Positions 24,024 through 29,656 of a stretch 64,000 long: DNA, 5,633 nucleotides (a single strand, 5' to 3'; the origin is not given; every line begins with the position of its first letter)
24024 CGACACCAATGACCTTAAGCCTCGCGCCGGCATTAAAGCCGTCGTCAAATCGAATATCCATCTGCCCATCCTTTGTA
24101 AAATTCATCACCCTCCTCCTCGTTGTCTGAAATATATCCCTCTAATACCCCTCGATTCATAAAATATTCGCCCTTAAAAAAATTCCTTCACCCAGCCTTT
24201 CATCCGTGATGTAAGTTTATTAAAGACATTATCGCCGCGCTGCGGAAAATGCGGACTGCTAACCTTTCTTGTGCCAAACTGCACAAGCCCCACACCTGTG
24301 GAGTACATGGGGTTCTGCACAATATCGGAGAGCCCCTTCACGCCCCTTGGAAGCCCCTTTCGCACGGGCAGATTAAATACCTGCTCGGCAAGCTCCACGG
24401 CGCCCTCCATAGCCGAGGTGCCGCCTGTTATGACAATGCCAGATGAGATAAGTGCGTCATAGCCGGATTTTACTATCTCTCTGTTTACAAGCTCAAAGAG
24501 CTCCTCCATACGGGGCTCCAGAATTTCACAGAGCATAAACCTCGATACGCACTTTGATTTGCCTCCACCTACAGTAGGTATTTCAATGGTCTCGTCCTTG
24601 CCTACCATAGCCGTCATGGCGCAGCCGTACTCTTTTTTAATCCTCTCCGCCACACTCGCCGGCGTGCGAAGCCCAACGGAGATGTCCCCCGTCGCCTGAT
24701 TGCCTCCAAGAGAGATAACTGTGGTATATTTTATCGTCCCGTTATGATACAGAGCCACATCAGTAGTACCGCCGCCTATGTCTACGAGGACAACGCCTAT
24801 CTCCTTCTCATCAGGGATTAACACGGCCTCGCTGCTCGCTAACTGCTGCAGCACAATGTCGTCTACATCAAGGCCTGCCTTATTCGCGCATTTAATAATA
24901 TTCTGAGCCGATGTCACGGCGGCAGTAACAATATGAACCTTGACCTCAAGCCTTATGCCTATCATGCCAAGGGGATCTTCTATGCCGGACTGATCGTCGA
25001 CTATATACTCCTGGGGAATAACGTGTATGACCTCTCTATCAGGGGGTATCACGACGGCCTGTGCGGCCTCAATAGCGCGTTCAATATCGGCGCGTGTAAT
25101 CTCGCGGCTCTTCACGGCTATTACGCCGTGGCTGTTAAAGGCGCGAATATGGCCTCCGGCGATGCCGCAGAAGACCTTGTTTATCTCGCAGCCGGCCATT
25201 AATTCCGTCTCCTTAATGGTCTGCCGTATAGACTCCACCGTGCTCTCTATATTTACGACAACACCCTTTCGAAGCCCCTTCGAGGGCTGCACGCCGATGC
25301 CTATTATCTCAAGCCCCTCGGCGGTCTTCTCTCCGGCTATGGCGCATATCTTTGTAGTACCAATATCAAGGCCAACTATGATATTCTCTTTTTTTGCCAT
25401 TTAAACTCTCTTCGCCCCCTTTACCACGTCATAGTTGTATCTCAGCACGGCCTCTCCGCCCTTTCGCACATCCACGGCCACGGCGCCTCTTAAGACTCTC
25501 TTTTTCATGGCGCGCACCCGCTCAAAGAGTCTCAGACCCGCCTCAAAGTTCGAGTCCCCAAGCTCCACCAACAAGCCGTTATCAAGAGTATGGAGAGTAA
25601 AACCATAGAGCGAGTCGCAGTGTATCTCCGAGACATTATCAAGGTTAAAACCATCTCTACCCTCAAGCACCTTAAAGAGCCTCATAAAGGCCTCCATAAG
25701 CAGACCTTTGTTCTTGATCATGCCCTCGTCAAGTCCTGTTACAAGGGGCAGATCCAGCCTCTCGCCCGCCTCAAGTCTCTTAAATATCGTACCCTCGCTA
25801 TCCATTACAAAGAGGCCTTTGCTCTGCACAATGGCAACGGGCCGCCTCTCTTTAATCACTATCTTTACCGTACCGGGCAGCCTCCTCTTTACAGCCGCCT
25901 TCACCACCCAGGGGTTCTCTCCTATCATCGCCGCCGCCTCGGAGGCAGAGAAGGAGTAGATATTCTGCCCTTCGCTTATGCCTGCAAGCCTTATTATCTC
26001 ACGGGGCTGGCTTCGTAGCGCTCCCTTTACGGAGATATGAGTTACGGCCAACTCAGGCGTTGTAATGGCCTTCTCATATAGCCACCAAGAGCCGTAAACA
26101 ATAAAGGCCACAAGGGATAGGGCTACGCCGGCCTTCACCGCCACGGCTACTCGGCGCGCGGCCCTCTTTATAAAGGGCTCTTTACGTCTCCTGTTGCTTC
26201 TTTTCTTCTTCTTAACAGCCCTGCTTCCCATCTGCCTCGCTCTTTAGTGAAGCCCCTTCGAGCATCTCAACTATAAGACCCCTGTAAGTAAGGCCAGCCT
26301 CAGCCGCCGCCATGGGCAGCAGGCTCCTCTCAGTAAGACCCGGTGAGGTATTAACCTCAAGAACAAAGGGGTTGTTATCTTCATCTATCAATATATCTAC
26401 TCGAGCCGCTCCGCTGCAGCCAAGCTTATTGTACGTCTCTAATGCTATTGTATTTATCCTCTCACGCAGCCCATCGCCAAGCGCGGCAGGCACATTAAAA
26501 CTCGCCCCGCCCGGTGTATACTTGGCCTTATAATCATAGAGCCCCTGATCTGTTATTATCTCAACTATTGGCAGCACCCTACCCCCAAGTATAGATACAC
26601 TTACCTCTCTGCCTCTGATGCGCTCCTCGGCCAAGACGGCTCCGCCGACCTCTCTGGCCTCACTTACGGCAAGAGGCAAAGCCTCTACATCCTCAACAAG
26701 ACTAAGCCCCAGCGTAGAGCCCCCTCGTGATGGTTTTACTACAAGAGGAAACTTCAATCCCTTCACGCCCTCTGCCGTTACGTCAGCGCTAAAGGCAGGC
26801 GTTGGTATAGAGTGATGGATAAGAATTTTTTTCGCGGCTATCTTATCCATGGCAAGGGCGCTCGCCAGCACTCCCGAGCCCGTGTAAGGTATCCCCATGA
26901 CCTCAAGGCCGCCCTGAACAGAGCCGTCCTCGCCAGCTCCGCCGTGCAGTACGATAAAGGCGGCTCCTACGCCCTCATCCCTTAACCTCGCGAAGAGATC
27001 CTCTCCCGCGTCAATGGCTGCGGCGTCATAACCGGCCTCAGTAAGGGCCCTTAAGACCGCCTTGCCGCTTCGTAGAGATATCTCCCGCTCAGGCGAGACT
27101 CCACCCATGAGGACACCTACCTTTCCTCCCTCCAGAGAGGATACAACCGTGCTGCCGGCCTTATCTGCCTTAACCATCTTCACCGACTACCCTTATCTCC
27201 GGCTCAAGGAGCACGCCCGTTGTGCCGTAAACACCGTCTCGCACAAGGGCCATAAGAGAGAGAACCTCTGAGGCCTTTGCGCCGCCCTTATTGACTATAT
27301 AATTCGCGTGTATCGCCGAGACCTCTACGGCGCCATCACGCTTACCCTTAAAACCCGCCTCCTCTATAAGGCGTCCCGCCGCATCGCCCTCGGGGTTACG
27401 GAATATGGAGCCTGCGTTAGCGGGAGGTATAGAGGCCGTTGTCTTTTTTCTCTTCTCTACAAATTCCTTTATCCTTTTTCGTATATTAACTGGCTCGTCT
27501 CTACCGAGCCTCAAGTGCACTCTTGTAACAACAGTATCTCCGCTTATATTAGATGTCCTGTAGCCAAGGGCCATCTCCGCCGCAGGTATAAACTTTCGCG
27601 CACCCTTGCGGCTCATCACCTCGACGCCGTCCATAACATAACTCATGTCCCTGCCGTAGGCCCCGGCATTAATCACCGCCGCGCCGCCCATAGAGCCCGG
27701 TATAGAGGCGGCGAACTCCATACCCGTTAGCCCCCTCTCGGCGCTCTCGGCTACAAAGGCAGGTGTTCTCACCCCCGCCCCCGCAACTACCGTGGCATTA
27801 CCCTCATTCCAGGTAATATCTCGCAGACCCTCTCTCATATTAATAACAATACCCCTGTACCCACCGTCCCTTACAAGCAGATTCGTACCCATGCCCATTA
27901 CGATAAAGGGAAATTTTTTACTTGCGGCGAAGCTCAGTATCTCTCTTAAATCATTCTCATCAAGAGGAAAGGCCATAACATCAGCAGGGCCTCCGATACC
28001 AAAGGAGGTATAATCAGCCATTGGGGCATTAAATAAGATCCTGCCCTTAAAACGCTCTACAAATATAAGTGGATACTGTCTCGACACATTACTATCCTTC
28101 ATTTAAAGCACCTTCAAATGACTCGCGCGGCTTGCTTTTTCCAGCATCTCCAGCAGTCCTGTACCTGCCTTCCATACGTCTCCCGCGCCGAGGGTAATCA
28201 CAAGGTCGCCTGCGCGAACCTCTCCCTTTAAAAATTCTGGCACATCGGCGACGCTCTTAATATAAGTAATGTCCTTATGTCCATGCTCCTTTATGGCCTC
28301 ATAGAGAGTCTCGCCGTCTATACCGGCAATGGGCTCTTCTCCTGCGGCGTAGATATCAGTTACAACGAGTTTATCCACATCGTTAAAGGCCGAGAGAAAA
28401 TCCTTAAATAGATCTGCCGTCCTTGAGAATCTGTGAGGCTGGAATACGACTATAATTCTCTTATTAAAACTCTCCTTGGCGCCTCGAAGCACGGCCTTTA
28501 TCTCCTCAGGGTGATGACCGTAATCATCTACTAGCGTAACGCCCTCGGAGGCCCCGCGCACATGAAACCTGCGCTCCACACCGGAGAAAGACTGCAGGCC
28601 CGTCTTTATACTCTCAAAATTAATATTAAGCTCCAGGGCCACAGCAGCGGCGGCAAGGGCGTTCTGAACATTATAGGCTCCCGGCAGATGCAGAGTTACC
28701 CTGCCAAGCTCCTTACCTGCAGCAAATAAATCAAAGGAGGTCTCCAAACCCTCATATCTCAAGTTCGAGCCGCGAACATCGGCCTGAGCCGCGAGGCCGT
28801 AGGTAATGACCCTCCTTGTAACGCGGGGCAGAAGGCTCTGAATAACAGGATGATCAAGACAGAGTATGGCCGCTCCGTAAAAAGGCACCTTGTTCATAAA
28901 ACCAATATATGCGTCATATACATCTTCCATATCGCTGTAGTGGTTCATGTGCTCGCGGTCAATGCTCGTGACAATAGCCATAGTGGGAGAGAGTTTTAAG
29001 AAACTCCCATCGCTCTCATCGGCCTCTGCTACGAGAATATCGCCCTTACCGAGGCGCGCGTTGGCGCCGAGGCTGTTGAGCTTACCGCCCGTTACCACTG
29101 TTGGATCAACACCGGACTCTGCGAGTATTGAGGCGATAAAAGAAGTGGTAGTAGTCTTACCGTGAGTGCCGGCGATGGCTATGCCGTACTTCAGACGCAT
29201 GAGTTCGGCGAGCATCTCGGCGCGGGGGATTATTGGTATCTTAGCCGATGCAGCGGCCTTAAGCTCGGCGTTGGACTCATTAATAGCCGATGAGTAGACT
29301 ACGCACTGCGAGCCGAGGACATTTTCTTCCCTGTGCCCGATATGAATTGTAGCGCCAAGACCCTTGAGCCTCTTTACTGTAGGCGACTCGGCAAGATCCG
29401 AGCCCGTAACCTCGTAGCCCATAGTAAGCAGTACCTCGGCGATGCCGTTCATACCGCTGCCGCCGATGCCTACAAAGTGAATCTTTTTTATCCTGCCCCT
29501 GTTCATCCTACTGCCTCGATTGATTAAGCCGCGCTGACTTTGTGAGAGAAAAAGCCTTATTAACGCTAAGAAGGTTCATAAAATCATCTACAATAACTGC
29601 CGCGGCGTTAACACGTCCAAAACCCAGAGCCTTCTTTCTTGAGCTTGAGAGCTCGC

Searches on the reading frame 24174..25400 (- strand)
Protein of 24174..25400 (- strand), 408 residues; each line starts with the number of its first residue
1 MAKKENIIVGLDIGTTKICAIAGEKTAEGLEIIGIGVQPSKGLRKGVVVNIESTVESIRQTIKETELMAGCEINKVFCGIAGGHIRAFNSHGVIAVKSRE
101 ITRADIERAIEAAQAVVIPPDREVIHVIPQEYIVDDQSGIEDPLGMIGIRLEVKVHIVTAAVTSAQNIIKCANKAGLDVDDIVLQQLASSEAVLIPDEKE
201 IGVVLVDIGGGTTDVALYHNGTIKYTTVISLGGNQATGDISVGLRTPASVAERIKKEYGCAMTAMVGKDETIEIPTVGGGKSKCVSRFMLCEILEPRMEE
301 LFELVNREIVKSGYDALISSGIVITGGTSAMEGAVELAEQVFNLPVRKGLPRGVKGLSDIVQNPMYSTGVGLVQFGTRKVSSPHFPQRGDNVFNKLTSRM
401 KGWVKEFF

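Call 69: search_protein_families(library=pfam, proteins=[window:24174-25400:-], max_evalue=0.00001)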
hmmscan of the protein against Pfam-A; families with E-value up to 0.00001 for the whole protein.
window:24174-25400:- (408 aa): 5 families
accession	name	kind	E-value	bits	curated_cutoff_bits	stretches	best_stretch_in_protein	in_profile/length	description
PF14450.12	FtsA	-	9e-46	155.8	31.8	2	204-371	1-127/127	Cell division protein FtsA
PF02491.25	SHS2_FTSA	-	2.4e-34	118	25.4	1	82-159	1-79/79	SHS2 domain inserted in FTSA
PF06723.19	MreB_Mbl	-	1.4e-10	40.9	27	1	167-347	111-302/327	MreB/Mbl protein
PF11104.14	PilM_2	-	1e-07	31.7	27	0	162-257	135-236/340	Type IV pilus assembly protein PilM;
PF06277.17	EutA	-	8.9e-06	25.3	27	1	194-240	136-182/475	Ethanolamine utilisation protein EutA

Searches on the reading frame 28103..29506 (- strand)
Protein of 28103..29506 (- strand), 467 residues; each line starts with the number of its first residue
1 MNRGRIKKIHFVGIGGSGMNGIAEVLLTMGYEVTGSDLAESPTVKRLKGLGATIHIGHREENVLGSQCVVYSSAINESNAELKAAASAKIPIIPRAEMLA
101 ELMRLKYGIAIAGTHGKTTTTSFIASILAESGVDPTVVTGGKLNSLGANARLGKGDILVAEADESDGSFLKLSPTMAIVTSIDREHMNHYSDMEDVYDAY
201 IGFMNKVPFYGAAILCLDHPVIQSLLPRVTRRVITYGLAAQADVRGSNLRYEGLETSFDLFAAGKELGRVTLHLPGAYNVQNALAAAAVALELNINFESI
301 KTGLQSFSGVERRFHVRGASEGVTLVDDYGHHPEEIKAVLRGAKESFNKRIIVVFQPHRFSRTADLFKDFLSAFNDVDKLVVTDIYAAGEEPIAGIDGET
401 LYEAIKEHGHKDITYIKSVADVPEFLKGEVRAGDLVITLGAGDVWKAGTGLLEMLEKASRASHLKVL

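Call 69: search_protein_families(library=pfam, proteins=[window:28103-29506:-], max_evalue=0.00001)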
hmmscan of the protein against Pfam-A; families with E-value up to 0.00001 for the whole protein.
window:28103-29506:- (467 aa): 3 families
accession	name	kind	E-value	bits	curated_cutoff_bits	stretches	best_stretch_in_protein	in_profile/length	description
PF01225.30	Mur_ligase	-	1.6e-30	105.8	21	1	8-107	1-95/95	Mur ligase family, catalytic domain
PF08245.18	Mur_ligase_M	-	2.4e-30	106.4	24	1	111-290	1-200/200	Mur ligase middle domain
PF02875.26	Mur_ligase_C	-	2.1e-24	87.2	28.4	1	312-442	1-127/127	Mur ligase, glutamate ligase domain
